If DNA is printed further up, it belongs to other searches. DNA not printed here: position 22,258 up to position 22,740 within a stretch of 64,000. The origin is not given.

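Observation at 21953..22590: VbhA-type antitoxin translationally coupled to an Rv2179c-like DEDDh exonuclease instead of a Fic toxin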

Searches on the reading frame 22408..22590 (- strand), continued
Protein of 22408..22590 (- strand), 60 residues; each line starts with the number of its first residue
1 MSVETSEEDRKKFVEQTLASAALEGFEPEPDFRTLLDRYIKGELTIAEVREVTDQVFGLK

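Call 40: find_encoding_contigs(protein=P0234, flank=6000, max_places=3)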
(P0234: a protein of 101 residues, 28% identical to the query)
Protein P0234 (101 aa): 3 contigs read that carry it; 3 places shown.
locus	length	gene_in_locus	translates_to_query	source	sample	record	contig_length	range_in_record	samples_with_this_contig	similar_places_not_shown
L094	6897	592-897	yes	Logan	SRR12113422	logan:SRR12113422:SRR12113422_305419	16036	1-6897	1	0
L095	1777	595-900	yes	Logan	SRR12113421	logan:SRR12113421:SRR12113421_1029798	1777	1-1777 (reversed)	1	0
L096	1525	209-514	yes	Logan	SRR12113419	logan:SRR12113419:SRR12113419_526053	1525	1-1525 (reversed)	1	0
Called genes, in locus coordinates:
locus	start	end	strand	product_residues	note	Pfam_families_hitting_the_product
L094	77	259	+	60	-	-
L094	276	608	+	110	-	-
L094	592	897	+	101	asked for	-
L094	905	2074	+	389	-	PF00145:DNA_methylase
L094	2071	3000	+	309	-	PF16280:DUF4928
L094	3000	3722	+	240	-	-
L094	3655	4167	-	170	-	PF03852:Vsr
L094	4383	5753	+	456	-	PF16280:DUF4928, PF14072:DndB, PF20188:DUF6551 (faint)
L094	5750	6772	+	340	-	-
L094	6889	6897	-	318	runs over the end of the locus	PF00589:Phage_integrase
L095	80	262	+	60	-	-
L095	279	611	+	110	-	-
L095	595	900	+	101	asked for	-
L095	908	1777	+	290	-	?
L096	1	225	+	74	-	?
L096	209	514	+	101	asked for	-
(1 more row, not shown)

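Call 41: find_encoding_contigs(protein=P0233, flank=8000, max_places=3)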
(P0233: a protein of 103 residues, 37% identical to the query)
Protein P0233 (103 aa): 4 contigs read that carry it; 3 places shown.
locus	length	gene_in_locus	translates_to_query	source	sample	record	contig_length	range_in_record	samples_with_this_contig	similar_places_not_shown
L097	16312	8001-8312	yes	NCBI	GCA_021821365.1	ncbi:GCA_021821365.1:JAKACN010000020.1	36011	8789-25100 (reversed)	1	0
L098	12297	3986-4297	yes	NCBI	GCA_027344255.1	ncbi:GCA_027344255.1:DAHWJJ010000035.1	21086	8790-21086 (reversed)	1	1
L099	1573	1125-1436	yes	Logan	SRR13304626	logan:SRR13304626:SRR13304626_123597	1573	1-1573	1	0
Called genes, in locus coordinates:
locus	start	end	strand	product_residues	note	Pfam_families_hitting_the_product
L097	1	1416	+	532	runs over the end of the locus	PF01019:G_glu_transpept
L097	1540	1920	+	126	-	PF10067:DUF2306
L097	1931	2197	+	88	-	PF13239:2TM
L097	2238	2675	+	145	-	-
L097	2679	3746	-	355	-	PF12760:Zn_ribbon_IS1595, PF12762:DDE_Tnp_IS1595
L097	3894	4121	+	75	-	PF20075:DUF6471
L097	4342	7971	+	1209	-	PF02384:N6_Mtase, PF20473:MmeI_Mtase (weak), PF07669:Eco57I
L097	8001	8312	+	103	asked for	PF18495:VbhA (weak)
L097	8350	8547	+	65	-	-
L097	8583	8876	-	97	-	-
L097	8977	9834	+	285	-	PF07505:DUF5131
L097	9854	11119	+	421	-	PF22560:GMT-wHTH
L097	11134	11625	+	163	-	-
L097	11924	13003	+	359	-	PF06580:His_kinase, PF02518:HATPase_c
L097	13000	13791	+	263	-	PF00072:Response_reg, PF04397:LytTR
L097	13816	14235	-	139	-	-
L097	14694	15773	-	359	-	-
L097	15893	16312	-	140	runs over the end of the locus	PF03061:4HBT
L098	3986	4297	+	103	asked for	PF18495:VbhA (weak)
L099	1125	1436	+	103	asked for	PF18495:VbhA (weak)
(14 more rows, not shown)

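Call 48: find_related_loci(query=A3, collection=metagenome_contigs, flank=3000)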
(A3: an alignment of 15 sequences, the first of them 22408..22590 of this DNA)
Query A3 (60 aa) in metagenome_contigs; peptide patterns used: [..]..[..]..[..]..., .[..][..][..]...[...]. (x = any residue, [..] = any of these).
164 stretches matched a pattern; 26 encode a relative of the query (tblastn E <= 1e-3); 26 distinct loci.
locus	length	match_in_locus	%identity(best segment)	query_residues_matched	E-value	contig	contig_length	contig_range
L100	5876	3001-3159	57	6-58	3e-19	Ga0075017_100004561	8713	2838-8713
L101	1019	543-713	54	3-59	3e-18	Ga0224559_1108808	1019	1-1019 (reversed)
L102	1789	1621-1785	53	6-60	3e-17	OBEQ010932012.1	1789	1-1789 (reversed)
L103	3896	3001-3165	56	6-60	5e-17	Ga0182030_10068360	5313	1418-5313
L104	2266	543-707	56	6-60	5e-17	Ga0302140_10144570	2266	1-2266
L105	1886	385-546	52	6-59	6e-16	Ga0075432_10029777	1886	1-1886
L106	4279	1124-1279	54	6-57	7e-16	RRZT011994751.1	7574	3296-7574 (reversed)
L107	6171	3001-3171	58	6-60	8e-16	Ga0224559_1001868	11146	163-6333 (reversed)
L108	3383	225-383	53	1-53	1e-15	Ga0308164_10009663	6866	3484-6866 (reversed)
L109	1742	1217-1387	46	1-57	5e-15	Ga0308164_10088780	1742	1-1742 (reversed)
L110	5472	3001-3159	49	1-53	1e-14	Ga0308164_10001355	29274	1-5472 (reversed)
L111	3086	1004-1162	49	1-53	1e-14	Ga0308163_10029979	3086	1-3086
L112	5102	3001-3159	49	1-53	1e-14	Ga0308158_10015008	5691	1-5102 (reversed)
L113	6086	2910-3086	45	1-60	3e-14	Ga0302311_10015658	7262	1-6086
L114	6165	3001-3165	47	5-59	3e-14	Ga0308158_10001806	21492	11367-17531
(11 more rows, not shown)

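Call 52: search_protein_families(library=padloc, proteins=[window:22408-22590:-], max_evalue=0.01)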
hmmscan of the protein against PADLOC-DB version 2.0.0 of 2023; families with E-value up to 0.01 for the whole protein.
window:22408-22590:- (60 aa): 0 families

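Call 53: search_protein_families(library=phrogs, proteins=[window:22408-22590:-], max_evalue=0.01)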
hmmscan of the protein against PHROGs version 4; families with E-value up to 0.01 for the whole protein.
window:22408-22590:- (60 aa): 1 family
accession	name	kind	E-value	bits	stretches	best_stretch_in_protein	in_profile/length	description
phrog_18905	-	unknown function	2.4e-07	31.7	1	8-50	8-50/62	-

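Call 59: find_encoding_contigs(protein=P0263, flank=5000, max_places=2)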
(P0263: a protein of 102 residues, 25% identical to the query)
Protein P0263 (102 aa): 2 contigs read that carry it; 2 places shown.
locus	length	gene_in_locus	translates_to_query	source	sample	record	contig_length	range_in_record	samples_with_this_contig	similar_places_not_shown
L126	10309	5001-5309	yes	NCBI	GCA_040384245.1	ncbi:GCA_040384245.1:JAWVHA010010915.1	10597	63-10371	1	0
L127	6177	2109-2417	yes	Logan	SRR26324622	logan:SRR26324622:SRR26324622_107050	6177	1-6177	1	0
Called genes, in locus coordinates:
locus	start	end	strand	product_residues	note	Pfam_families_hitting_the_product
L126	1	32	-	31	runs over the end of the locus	?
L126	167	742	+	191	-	PF13302:Acetyltransf_3 (weak), PF00583:Acetyltransf_1, PF13673:Acetyltransf_10, PF13508:Acetyltransf_7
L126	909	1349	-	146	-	PF14534:DUF4440 (weak)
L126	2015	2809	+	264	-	-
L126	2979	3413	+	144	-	-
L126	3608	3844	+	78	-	-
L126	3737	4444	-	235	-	PF12760:Zn_ribbon_IS1595, PF12762:DDE_Tnp_IS1595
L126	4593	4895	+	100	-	-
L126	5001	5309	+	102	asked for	-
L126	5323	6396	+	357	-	-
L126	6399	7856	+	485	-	PF01555:N6_N4_Mtase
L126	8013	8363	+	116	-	-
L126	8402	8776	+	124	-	-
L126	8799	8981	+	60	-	-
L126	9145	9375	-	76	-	-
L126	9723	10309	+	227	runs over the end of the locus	PF00072:Response_reg, PF00486:Trans_reg_C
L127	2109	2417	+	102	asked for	-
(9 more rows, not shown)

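Call 60: find_encoding_contigs(protein=P0257, flank=5000, max_places=2)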
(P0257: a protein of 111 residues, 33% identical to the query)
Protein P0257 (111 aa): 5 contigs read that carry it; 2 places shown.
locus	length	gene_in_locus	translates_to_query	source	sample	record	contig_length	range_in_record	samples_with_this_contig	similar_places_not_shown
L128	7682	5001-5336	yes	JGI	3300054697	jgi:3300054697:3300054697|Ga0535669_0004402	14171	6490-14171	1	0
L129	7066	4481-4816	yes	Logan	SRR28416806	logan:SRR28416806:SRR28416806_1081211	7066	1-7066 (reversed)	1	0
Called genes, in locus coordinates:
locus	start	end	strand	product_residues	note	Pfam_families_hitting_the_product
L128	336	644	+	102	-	-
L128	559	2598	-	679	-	-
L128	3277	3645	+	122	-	-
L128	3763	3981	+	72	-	-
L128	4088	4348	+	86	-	-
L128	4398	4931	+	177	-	-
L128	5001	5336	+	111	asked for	-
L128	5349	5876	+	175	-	PF18143:HAD_SAK_2 (weak)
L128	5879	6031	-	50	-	-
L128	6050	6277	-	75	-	-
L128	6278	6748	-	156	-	-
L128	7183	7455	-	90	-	-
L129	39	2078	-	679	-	-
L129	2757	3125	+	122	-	-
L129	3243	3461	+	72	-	-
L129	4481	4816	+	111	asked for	-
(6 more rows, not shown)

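Call 69: search_protein_families(library=pfam, proteins=[L126:4593-4895:+, L094:276-608:+, L126:5001-5309:+, L126:5323-6396:+, L126:8013-8363:+, L126:8402-8776:+, L128:5001-5336:+, L128:4398-4931:+, L094:592-897:+, L097:3894-4121:+], max_evalue=0.05)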
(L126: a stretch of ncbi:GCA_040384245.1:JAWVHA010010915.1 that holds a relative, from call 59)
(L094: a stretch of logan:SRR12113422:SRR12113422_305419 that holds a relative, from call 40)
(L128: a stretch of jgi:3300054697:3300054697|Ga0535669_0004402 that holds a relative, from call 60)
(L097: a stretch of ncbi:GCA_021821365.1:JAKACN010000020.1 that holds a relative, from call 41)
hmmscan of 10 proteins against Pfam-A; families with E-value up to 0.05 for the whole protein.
L126:4593-4895:+ (100 aa): 1 family
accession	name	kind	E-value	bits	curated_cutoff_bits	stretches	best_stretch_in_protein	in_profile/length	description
PF12844.13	HTH_19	-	0.019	15.3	30.2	1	17-48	9-40/64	Helix-turn-helix domain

L094:276-608:+ (110 aa): 0 families

L126:5001-5309:+ (102 aa): 1 family
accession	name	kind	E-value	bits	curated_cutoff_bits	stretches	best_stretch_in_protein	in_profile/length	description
PF18495.6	VbhA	-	0.00027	21.3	25.9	1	9-54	1-46/47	Antitoxin VbhA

L126:5323-6396:+ (357 aa): 0 families

L126:8013-8363:+ (116 aa): 0 families

L126:8402-8776:+ (124 aa): 0 families

L128:5001-5336:+ (111 aa): 1 family
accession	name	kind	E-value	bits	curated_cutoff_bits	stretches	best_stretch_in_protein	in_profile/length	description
PF18495.6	VbhA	-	8.1e-06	26.2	25.9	1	17-52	1-36/47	Antitoxin VbhA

L128:4398-4931:+ (177 aa): 0 families

L094:592-897:+ (101 aa): 2 families
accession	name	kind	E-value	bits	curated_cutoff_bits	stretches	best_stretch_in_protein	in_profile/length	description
PF18495.6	VbhA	-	1.2e-05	25.7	25.9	1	8-52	1-45/47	Antitoxin VbhA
PF21969.2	MGS_GT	-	0.043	13.7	27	1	42-93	54-107/239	Mannosylglycerate synthase, GT domain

L097:3894-4121:+ (75 aa): 1 family
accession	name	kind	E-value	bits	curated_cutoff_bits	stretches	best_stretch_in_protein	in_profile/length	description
PF20075.5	DUF6471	-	1.6e-26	92.4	26.8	1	6-69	1-64/65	Domain of unknown function (DUF6471)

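Call 91: search_protein_families(library=pfam, proteins=[L097:8977-9834:+], max_evalue=0.001)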
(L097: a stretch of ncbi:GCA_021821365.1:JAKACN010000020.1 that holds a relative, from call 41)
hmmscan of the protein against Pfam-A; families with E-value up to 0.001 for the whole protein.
L097:8977-9834:+ (285 aa): 1 family
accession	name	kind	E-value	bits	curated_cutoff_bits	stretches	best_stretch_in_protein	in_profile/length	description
PF07505.17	DUF5131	-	7.6e-81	271.6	28.9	1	4-282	1-243/243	Protein of unknown function (DUF5131)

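Call 98: find_related_loci(query=A3, collection=viral_contigs, flank=3000)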
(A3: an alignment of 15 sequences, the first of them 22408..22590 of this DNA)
Query A3 (60 aa) in viral_contigs; peptide patterns used: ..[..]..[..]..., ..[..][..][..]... (x = any residue, [..] = any of these).
37 stretches matched a pattern, but none encodes a relative of the query by tblastn (E <= 1e-3).

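Call 100: find_encoding_contigs(protein=P0190, flank=7000, max_places=2)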
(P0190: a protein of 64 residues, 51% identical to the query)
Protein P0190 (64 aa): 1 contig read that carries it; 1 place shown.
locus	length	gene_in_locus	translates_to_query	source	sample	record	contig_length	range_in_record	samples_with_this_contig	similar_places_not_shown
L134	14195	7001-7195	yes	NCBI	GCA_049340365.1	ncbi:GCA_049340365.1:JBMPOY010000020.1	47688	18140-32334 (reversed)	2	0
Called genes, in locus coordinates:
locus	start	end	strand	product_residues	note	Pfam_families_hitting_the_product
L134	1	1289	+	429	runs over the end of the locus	PF02486:Rep_trans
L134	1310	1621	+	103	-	-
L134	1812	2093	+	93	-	-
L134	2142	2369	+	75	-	-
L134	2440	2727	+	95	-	-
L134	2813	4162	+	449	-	-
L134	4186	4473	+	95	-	PF10734:DUF2523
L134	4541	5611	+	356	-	PF05707:Zot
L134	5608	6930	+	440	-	PF00263:Secretin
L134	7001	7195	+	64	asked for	PF18495:VbhA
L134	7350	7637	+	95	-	-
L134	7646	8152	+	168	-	PF15919:HicB_lk_antitox (weak)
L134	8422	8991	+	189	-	PF03692:CxxCxxCC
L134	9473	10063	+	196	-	-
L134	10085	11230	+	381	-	PF01381:HTH_3, PF12844:HTH_19 (faint), PF13413:HTH_25 (faint), PF13560:HTH_31 (faint), PF06114:Peptidase_M78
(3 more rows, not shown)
